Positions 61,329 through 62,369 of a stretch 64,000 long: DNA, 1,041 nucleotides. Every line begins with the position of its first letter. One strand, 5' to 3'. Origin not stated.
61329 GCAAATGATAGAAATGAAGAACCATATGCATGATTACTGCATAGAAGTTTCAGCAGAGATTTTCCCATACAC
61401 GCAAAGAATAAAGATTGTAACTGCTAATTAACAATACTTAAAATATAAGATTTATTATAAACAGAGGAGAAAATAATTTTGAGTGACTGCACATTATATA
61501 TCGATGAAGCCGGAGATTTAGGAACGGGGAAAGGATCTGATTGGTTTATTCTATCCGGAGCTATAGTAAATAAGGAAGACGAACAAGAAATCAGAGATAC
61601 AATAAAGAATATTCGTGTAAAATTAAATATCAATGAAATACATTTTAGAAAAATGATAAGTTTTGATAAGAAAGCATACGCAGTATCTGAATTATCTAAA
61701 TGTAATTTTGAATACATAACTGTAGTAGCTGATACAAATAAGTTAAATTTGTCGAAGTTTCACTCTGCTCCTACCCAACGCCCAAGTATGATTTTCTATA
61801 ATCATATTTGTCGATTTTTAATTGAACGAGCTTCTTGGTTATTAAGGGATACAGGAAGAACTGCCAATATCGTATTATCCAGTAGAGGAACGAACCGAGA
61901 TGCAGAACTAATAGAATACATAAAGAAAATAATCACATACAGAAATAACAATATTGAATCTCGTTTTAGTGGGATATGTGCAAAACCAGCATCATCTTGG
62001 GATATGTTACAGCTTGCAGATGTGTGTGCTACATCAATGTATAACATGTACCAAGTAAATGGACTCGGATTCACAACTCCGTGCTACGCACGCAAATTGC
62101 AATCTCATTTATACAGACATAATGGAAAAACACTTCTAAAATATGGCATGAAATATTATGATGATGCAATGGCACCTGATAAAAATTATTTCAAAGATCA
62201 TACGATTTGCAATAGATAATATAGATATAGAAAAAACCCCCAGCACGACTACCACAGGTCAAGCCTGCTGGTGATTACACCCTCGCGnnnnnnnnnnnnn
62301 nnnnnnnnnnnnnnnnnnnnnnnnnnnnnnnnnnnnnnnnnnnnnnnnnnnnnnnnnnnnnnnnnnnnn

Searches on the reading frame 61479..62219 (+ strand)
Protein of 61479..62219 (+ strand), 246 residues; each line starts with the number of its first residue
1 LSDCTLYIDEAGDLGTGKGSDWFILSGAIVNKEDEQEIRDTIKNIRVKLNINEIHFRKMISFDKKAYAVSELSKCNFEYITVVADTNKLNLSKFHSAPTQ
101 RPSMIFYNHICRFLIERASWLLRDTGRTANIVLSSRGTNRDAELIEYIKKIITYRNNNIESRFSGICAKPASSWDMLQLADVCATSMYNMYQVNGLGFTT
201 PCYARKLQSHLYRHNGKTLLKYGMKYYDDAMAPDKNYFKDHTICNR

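Call 11: search_protein_families(library=phrogs, proteins=[window:61479-62219:+], max_evalue=0.00001)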
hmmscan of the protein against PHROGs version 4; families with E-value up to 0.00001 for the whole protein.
window:61479-62219:+ (246 aa): 0 families

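Call 64: search_protein_families(library=pfam, proteins=[window:61479-62219:+], max_evalue=0.001)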
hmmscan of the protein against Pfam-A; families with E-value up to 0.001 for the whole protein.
window:61479-62219:+ (246 aa): 1 family
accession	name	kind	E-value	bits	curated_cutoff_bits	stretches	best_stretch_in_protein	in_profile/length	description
PF12686.12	DUF3800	-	1.4e-15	58.7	21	1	6-189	2-148/149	Protein of unknown function (DUF3800)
